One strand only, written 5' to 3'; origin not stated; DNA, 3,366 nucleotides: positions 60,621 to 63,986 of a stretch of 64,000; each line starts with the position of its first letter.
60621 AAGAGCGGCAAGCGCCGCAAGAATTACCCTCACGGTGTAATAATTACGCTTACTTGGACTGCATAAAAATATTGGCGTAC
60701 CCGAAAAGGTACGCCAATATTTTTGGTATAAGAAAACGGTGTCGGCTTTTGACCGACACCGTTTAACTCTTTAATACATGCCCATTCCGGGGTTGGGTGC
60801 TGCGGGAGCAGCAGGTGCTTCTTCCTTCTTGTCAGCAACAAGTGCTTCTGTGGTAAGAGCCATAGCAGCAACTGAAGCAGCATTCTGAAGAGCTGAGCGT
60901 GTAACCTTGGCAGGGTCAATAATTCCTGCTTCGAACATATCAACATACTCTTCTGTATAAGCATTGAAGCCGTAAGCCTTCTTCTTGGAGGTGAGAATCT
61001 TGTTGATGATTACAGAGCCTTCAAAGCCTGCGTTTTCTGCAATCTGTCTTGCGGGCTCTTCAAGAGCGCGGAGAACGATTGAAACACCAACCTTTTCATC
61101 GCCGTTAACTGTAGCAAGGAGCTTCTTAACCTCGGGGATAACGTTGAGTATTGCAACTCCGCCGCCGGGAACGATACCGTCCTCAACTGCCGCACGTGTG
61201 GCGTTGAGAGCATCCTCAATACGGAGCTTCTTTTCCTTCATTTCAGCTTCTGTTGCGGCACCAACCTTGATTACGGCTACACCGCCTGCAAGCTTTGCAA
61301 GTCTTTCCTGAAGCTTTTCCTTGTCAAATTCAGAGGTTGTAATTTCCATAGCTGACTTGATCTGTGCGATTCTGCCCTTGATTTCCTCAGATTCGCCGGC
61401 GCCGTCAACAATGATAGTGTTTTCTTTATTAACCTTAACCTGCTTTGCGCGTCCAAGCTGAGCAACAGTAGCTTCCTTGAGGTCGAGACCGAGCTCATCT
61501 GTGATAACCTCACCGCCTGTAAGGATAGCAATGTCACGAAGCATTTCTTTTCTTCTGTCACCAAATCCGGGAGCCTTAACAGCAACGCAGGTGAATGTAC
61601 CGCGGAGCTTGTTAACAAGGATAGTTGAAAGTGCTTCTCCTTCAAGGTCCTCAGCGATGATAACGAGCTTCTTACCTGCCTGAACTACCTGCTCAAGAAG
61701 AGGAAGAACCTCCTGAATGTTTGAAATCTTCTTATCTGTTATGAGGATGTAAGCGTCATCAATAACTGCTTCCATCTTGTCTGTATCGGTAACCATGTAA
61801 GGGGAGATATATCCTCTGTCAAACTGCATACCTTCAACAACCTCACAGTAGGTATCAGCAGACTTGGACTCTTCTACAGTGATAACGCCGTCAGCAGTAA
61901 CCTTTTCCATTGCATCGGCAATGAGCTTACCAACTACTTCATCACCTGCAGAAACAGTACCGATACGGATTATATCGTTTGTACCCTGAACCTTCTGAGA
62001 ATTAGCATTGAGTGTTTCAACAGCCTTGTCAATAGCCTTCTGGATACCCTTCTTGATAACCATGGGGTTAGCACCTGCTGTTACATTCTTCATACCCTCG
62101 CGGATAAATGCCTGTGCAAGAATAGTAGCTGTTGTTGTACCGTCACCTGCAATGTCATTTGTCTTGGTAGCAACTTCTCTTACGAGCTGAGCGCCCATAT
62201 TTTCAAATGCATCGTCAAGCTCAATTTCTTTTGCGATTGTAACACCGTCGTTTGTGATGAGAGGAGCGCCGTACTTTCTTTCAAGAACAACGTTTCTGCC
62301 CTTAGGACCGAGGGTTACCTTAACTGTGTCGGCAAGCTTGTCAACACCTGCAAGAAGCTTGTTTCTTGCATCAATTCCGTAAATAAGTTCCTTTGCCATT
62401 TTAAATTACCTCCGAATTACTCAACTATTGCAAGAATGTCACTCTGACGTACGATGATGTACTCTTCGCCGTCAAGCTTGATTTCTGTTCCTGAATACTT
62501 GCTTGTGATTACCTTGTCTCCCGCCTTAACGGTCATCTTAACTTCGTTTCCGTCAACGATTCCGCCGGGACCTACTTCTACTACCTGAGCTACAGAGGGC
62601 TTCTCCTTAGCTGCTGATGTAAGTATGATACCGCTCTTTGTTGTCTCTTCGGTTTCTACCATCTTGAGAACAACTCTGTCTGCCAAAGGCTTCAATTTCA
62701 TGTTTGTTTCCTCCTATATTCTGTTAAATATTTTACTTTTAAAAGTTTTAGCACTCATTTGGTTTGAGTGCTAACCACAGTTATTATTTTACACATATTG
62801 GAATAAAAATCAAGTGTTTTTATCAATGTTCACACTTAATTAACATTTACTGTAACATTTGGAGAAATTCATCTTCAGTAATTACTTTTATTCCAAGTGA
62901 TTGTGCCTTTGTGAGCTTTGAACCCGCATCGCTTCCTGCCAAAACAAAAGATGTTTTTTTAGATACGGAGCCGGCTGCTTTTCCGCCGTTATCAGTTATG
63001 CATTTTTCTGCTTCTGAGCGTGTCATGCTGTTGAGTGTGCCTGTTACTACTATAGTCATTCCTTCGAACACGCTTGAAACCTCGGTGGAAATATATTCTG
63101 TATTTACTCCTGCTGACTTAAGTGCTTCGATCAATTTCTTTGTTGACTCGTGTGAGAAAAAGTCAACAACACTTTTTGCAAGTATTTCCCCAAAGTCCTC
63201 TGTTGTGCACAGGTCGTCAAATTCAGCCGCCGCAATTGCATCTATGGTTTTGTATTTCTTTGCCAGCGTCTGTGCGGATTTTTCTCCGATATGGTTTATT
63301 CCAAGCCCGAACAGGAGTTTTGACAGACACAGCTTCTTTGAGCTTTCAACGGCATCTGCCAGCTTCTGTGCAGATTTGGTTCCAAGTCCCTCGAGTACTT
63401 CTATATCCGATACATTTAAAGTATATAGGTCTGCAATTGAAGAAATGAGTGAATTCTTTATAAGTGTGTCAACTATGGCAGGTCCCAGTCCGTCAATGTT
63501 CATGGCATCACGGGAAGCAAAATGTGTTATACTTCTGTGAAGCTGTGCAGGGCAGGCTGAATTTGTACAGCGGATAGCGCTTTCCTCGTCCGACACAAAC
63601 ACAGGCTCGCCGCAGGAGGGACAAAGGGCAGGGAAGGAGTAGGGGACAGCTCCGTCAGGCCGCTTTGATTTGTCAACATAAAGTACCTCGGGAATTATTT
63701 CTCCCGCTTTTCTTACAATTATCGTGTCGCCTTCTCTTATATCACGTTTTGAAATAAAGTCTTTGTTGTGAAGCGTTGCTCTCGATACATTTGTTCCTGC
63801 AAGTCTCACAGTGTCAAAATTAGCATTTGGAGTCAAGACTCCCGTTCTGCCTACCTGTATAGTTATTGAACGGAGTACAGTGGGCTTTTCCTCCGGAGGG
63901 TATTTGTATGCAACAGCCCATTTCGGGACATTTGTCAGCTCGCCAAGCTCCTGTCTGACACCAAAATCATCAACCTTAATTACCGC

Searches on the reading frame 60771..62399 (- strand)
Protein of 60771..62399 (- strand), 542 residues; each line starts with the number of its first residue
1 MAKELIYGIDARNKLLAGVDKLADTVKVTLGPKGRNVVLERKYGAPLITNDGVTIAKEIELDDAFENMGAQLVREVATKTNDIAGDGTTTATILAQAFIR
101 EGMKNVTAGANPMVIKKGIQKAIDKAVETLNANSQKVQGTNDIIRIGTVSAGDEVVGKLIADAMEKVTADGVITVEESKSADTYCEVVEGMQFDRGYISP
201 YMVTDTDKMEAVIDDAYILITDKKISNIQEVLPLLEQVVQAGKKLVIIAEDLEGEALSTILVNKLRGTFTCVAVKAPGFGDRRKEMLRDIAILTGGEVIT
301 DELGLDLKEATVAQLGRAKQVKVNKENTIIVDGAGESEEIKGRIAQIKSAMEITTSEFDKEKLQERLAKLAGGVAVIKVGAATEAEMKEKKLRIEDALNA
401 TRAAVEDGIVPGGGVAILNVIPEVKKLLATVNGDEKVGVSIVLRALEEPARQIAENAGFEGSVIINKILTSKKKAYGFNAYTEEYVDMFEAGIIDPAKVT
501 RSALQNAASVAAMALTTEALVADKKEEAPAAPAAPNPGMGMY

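Call 65: search_protein_families(library=pfam, proteins=[window:60771-62399:-], max_evalue=0.00001)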
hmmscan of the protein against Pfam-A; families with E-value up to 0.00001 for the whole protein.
window:60771-62399:- (542 aa): 1 family
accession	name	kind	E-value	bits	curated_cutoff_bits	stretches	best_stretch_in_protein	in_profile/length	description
PF00118.29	Cpn60_TCP1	-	3.4e-80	270.6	34.3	1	22-525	1-490/490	TCP-1/cpn60 chaperonin family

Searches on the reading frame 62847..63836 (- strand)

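Call 65: search_protein_families(library=pfam, proteins=[window:62847-63836:-], max_evalue=0.00001)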
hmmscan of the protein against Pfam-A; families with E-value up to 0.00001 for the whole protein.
window:62847-63836:- (329 aa): 6 families
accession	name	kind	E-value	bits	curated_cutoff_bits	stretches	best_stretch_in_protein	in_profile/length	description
PF03120.22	DNA_ligase_OB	-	1.4e-22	79.8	32.9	1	1-61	17-77/79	NAD-dependent DNA ligase OB-fold domain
PF12826.13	HHH_2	-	2.3e-20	72.9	27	1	173-236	1-64/64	Helix-hairpin-helix motif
PF00533.33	BRCT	-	1.7e-18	67.1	21.3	1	253-327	2-77/78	BRCA1 C Terminus (BRCT) domain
PF14520.12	HHH_5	-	4.4e-17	62.7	27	2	178-225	5-53/57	Helix-hairpin-helix domain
PF12738.14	PTCB-BRCT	-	1.5e-08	35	22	1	260-320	1-60/63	twin BRCT domain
PF03119.21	DNA_ligase_ZBD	-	1e-07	32.1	25.8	1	72-97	2-27/27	NAD-dependent DNA ligase C4 zinc finger domain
